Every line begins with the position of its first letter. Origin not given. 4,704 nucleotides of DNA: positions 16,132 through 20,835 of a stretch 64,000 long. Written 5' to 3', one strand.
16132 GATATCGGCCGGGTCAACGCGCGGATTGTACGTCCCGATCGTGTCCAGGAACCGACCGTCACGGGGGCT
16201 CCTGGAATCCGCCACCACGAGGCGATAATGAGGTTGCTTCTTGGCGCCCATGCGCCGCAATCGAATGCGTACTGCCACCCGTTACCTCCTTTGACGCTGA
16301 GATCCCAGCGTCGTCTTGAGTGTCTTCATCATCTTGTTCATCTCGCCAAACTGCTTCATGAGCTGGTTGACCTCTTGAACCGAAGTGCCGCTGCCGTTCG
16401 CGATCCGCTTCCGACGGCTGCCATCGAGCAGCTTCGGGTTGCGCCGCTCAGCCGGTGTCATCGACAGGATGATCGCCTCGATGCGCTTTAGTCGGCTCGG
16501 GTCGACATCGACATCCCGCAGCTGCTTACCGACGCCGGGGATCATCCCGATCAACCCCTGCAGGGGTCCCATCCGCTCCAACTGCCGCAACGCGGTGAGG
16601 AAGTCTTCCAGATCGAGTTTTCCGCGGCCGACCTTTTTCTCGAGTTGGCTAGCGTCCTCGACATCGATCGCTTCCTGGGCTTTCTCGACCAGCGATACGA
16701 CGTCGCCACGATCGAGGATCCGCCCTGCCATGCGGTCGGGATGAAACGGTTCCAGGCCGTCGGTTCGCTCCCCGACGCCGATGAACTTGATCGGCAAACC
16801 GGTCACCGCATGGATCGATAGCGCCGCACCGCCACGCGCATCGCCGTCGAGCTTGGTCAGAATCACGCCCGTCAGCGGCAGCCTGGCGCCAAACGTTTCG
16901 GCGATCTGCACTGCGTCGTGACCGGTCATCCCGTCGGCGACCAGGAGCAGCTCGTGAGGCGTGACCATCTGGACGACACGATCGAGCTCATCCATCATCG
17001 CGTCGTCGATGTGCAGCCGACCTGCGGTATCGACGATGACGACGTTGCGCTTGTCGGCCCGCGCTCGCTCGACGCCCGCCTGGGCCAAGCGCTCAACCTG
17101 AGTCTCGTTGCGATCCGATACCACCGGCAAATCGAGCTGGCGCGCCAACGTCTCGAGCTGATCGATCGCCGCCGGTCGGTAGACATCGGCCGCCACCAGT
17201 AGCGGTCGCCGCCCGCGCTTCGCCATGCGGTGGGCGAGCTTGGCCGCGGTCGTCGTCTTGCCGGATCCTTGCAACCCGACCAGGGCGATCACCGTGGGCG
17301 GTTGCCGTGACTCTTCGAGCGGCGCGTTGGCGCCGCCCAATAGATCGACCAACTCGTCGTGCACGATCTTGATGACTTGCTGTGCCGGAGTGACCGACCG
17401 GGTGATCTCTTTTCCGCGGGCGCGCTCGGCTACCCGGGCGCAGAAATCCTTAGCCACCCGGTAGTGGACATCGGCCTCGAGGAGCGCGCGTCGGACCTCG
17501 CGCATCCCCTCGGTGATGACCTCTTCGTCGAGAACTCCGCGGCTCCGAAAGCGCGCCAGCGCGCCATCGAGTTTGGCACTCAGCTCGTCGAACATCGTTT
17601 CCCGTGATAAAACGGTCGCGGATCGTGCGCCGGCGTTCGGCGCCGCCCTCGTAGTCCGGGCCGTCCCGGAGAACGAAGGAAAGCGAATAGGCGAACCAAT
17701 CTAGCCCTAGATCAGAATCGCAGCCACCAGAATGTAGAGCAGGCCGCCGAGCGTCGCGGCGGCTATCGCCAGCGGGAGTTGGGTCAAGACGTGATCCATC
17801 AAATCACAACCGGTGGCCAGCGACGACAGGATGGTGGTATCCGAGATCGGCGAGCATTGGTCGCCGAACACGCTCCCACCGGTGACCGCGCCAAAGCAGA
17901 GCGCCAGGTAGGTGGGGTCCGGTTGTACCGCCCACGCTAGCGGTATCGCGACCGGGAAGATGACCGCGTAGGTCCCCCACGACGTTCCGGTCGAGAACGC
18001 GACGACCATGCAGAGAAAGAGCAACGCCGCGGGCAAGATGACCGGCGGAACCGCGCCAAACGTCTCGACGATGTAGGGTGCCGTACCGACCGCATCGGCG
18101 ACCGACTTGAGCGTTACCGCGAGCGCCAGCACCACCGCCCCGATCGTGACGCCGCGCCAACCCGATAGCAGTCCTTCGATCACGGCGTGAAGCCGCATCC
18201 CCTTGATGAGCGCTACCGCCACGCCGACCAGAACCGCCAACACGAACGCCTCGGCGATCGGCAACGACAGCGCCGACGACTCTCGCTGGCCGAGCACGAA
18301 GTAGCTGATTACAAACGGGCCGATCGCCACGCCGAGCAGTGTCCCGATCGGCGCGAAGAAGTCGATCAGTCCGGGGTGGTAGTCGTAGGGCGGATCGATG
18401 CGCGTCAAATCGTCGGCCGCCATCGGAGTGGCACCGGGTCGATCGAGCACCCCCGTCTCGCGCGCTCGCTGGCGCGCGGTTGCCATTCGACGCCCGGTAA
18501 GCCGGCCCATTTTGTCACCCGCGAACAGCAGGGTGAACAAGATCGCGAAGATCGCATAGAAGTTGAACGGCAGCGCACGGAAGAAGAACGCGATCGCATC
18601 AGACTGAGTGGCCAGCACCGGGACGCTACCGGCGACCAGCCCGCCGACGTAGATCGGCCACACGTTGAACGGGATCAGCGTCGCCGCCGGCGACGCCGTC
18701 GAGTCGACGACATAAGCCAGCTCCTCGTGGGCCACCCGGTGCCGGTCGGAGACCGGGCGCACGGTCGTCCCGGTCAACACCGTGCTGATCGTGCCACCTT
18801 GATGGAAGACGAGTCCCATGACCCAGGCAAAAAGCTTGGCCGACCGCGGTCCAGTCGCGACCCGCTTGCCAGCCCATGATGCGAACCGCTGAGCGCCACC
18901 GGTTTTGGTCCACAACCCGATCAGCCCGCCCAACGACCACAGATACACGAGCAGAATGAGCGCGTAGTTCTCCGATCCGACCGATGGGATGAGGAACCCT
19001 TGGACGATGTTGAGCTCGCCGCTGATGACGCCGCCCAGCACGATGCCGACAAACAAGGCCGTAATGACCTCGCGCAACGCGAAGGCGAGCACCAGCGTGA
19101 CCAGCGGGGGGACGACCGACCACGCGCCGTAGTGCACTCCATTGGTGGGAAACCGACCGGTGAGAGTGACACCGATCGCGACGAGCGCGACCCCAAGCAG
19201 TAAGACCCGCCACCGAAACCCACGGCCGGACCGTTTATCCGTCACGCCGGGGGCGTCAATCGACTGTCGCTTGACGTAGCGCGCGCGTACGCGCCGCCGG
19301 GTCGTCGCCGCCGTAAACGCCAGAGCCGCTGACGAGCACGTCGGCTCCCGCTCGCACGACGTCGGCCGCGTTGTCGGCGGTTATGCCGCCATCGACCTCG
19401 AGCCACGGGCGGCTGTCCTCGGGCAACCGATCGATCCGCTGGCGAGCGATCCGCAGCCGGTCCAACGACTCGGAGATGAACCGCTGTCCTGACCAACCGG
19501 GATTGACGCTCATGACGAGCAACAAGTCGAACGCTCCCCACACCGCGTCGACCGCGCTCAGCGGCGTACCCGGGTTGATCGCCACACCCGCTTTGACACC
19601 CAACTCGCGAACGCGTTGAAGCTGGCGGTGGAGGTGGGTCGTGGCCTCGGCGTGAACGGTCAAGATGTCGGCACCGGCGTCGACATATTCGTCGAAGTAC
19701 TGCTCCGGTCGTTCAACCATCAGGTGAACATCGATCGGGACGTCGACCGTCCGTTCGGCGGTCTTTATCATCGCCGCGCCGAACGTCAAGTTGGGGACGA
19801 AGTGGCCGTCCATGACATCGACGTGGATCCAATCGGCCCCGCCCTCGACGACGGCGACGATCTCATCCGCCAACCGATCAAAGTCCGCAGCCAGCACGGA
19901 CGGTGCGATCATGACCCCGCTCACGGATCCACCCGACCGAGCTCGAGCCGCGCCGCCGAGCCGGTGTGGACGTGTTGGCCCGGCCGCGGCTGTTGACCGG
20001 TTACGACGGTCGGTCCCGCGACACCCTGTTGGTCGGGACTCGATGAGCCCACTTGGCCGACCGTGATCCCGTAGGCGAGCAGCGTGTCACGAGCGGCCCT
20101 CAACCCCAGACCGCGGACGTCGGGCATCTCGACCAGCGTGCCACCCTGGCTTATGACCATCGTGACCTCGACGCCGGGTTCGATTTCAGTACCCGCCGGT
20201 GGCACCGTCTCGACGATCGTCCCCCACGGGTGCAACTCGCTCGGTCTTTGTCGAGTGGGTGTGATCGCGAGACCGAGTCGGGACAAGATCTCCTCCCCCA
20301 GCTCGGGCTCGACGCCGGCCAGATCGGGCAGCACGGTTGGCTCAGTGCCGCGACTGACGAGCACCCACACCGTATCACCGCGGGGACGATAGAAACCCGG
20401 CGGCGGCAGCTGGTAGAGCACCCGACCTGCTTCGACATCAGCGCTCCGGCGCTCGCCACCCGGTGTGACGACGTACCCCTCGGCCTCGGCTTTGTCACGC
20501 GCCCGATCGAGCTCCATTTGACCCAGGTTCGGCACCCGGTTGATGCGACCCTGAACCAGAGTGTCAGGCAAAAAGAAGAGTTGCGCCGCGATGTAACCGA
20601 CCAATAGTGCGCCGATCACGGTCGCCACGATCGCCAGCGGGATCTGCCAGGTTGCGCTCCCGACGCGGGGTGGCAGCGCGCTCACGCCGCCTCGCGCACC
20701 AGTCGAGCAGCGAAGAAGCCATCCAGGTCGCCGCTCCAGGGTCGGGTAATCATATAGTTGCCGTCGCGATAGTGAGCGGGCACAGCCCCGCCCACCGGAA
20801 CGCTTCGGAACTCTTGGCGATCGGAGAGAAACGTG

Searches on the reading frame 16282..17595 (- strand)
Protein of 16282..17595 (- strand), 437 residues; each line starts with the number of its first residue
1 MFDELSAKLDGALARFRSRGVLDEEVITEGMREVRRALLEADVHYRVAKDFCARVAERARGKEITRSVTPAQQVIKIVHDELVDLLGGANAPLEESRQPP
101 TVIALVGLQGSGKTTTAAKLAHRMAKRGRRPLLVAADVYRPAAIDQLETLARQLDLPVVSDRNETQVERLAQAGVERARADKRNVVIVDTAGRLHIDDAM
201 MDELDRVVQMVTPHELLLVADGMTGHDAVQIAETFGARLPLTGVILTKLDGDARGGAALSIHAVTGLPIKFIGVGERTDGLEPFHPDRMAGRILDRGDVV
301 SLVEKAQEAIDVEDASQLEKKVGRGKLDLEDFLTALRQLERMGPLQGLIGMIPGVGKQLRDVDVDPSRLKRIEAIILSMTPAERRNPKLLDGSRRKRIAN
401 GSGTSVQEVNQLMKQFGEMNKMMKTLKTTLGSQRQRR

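Call 71: search_protein_families(library=pfam, proteins=[window:16282-17595:-], max_evalue=0.00001)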
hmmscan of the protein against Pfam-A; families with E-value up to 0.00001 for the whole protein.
window:16282-17595:- (437 aa): 7 families
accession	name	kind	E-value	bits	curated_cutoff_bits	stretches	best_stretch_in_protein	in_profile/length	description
PF00448.28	SRP54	-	1.9e-72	243.5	22.7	1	100-294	1-195/196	SRP54-type protein, GTPase domain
PF02978.25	SRP_SPB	-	3.4e-34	117.5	27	1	326-423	1-91/91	Signal peptide binding domain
PF02881.24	SRP54_N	-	2.8e-22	79.1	22.4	1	5-82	1-75/75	SRP54-type protein, helical bundle domain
PF13401.12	AAA_22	-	6.4e-10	39.9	27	1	100-208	5-108/130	AAA domain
PF06414.18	Zeta_toxin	-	1.5e-07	31.5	22.3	1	95-191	11-103/199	Zeta toxin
PF01656.29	CbiA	-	6.2e-07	29.9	25.4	1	110-254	9-88/125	CobQ/CobB/MinD/ParA nucleotide binding domain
PF13671.12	AAA_33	-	2.6e-06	28.2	27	1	102-191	1-79/143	AAA domain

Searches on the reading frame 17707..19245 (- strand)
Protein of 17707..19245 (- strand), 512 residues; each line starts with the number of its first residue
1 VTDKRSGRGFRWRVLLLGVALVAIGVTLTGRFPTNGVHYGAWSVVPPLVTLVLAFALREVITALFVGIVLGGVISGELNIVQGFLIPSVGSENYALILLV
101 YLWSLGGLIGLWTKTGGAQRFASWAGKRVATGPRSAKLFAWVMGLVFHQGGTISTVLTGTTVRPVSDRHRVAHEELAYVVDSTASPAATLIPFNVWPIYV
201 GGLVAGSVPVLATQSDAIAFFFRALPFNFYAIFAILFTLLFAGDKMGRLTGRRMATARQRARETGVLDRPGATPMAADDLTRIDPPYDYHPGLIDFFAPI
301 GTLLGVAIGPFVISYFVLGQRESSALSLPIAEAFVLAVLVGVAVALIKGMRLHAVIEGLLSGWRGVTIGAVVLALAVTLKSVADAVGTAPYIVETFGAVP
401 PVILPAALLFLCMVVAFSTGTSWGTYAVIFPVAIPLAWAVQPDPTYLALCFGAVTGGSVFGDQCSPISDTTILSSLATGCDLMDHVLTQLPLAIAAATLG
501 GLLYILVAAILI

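Call 71: search_protein_families(library=pfam, proteins=[window:17707-19245:-], max_evalue=0.00001)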
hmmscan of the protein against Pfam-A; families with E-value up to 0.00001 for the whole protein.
window:17707-19245:- (512 aa): 1 family
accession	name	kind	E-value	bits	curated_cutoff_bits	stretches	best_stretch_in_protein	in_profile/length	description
PF03553.21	Na_H_antiporter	-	4.8e-34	118.4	23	1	216-507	31-301/303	Na+/H+ antiporter family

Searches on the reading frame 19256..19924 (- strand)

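Call 71: search_protein_families(library=pfam, proteins=[window:19256-19924:-], max_evalue=0.00001)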
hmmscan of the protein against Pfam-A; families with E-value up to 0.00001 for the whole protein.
window:19256-19924:- (222 aa): 1 family
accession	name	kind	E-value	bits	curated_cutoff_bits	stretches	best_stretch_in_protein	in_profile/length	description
PF00834.25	Ribul_P_3_epim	-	1.2e-75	253.7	21.1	1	6-204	2-198/198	Ribulose-phosphate 3 epimerase family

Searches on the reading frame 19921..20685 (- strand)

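Call 71: search_protein_families(library=pfam, proteins=[window:19921-20685:-], max_evalue=0.00001)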
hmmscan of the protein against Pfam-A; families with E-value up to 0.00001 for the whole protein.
window:19921-20685:- (254 aa): 1 family
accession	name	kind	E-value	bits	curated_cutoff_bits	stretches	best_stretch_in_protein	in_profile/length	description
PF03793.24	PASTA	-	3.3e-29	101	23.2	3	185-243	1-56/64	PASTA domain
